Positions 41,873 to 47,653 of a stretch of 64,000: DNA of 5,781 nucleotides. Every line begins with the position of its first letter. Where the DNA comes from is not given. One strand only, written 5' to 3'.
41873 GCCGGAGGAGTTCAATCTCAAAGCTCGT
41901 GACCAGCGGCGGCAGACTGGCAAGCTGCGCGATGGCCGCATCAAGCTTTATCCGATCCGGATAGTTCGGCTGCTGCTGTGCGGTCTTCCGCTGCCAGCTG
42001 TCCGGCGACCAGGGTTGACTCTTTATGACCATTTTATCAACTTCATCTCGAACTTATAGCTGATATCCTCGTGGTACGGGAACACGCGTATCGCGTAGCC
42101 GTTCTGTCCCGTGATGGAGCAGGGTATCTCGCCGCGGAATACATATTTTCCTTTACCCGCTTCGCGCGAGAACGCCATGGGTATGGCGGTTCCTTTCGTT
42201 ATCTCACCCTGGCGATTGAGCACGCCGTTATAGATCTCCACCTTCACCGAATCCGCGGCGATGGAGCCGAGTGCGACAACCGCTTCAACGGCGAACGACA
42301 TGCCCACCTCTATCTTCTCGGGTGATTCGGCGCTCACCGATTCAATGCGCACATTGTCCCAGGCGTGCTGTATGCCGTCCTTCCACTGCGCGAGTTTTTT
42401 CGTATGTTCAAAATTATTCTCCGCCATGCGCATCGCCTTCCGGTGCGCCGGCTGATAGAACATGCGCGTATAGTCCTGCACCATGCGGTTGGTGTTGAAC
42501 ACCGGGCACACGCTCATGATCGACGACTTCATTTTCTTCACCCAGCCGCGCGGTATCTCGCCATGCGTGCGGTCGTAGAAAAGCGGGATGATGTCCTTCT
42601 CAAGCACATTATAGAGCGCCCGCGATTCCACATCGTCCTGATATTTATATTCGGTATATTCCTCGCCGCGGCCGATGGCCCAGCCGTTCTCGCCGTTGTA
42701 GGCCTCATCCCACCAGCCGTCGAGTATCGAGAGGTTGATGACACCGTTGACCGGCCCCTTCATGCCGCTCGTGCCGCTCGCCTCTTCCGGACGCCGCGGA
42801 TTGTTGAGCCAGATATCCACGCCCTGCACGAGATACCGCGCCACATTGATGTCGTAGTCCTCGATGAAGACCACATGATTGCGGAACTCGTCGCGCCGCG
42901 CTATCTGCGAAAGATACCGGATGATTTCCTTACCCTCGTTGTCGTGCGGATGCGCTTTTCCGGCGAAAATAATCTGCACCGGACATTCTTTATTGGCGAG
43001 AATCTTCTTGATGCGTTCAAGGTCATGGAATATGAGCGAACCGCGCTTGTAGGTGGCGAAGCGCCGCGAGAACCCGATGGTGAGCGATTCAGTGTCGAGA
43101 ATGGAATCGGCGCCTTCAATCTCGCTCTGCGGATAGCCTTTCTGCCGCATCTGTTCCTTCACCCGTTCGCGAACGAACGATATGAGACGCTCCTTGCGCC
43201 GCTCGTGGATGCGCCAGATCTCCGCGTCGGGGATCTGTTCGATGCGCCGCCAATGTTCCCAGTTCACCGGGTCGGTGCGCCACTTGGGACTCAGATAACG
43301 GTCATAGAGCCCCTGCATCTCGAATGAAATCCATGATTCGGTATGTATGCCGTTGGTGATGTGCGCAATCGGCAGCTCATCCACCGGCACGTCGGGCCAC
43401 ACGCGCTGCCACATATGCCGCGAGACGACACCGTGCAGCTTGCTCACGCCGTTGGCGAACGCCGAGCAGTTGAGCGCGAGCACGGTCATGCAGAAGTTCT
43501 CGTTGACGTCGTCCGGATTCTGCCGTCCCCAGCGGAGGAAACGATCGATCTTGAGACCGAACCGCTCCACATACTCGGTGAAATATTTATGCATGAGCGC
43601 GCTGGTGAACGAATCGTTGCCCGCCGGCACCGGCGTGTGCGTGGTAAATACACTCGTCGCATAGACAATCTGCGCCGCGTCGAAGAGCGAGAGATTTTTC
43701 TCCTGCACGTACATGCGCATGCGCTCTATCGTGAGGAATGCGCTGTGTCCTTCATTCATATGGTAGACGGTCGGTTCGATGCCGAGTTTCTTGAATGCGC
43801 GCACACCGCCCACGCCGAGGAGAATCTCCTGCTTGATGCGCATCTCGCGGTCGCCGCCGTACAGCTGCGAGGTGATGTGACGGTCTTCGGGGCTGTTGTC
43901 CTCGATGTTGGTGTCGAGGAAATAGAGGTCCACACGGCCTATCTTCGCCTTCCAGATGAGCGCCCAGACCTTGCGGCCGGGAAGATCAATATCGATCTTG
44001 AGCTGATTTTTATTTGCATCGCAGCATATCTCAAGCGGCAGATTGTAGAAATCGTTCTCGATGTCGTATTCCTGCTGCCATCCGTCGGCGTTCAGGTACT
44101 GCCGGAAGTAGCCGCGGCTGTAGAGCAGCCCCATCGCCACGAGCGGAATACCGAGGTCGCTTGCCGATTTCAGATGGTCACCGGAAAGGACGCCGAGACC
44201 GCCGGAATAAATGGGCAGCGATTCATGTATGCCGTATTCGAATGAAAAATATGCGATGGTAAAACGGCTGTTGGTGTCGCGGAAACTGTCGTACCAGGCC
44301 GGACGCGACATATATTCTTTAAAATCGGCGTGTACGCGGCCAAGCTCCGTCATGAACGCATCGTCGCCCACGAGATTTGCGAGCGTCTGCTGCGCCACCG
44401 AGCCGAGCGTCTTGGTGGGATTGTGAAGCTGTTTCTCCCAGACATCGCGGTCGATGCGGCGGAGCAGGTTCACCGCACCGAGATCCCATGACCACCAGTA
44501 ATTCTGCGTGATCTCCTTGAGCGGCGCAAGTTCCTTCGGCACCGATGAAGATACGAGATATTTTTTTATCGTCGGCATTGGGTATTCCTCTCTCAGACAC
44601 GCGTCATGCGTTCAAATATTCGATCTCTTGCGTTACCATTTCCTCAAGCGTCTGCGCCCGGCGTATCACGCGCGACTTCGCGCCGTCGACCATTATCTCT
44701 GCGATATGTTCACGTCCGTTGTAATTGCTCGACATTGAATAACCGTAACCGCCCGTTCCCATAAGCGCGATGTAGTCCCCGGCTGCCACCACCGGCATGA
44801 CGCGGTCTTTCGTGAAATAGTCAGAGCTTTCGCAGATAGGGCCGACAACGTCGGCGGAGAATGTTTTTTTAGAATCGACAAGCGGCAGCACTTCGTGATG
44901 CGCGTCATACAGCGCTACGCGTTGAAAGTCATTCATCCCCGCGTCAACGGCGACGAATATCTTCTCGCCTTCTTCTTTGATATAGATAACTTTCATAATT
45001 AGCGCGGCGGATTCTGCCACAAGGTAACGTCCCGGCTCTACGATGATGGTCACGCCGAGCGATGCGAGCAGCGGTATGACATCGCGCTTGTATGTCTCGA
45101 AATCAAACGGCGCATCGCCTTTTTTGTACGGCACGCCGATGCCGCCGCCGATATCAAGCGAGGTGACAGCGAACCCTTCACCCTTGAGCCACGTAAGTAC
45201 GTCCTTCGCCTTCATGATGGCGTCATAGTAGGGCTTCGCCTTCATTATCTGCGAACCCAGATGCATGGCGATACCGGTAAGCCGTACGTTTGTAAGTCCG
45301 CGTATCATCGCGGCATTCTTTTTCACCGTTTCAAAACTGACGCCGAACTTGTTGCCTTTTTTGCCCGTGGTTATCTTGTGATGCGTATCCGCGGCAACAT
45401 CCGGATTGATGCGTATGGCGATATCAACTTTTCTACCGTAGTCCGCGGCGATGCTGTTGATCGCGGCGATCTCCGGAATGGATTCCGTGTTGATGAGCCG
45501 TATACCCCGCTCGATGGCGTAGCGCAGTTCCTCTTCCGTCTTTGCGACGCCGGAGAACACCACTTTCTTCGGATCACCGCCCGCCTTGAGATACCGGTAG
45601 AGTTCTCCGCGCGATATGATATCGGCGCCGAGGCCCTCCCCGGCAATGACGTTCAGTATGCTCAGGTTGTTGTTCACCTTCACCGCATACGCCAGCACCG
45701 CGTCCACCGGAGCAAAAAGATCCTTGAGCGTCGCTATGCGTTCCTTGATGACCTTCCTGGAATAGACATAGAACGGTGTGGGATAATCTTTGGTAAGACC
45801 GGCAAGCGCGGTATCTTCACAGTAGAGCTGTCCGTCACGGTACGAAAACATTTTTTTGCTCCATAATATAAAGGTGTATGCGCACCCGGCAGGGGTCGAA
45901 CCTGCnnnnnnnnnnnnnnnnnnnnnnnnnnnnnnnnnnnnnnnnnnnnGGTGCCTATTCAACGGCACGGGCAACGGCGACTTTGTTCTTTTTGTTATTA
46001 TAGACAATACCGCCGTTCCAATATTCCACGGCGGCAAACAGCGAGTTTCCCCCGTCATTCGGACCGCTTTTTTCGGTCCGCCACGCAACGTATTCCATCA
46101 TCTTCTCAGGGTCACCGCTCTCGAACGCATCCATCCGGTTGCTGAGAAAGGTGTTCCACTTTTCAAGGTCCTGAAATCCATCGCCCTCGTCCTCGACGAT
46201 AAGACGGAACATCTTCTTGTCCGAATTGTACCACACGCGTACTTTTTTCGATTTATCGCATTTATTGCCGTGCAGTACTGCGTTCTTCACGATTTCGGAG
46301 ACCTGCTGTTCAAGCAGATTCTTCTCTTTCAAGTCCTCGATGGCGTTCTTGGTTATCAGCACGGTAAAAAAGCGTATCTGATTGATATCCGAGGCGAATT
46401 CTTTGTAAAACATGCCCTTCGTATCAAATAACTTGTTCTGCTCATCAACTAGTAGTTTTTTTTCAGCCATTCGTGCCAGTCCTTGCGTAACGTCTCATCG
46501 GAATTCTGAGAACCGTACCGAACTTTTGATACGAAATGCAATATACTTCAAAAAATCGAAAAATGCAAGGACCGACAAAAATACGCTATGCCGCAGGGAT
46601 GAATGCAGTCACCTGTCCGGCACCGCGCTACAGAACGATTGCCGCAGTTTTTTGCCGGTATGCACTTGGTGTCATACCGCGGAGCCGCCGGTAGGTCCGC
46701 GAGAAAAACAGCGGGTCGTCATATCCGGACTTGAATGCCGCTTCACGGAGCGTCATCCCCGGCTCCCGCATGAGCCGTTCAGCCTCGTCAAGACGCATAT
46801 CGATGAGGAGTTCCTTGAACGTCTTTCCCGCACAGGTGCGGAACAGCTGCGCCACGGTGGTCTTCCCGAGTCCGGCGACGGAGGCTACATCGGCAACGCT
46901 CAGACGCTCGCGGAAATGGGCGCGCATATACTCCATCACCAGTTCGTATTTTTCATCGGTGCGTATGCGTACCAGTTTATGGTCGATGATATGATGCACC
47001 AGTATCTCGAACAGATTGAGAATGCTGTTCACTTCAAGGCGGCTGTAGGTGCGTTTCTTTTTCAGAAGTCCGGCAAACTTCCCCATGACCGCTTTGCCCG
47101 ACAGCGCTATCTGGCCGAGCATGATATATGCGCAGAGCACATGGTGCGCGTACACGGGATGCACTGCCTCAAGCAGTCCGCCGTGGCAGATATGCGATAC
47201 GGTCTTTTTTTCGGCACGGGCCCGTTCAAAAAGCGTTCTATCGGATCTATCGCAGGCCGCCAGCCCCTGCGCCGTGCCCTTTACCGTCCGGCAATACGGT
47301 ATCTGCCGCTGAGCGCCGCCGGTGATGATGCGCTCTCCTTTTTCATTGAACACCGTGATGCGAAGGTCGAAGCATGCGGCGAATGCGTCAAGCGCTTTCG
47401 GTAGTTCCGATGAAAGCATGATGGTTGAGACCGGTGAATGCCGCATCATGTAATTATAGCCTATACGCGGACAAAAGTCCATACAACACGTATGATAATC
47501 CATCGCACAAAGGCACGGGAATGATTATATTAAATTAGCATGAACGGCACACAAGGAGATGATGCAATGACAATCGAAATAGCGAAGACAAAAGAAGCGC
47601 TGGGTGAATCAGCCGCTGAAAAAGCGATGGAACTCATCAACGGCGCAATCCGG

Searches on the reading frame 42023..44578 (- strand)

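Call 47: search_protein_families(library=pfam, proteins=[window:42023-44578:-], max_evalue=0.001)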
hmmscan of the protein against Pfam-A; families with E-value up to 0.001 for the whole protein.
window:42023-44578:- (851 aa): 2 families
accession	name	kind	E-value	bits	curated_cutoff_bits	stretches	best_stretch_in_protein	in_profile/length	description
PF00343.26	Phosphorylase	-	3e-33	115.5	27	2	268-622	216-580/713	Carbohydrate phosphorylase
PF11897.13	DUF3417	-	3.5e-33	114.8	25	1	13-121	1-109/109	Protein of unknown function (DUF3417)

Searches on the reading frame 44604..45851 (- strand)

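Call 45: search_protein_families(library=pfam, proteins=[window:44604-45851:-], max_evalue=0.001)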
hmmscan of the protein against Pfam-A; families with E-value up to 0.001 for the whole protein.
window:44604-45851:- (415 aa): 4 families
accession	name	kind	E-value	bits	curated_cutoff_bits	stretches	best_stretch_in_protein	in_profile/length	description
PF02784.22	Orn_Arg_deC_N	-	6.7e-60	202.9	23.4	1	34-279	3-247/247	Pyridoxal-dependent decarboxylase, pyridoxal binding domain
PF00278.28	Orn_DAP_Arg_deC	-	5.5e-24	84.7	23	1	27-367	1-95/95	Pyridoxal-dependent decarboxylase, C-terminal sheet domain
PF05276.19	SH3BP5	-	3.9e-05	24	25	1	167-217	22-72/231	SH3 domain-binding protein 5 (SH3BP5)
PF01168.26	Ala_racemase_N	-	0.00038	20.7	24.1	0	88-226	63-185/220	Alanine racemase, N-terminal domain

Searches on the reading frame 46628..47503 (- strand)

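Call 45: search_protein_families(library=pfam, proteins=[window:46628-47503:-], max_evalue=0.001)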
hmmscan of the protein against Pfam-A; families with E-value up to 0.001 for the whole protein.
window:46628-47503:- (291 aa): 3 families
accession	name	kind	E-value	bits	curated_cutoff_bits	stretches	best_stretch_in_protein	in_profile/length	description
PF12833.13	HTH_18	-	4.2e-20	72.3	33.6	1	207-284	2-79/80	Helix-turn-helix domain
PF10114.15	PocR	-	3.1e-17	63.2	23.9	1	32-136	6-108/162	Sensory domain found in PocR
PF00165.29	HTH_AraC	-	2.9e-10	40.5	26.6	1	249-284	8-42/42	Bacterial regulatory helix-turn-helix proteins, AraC family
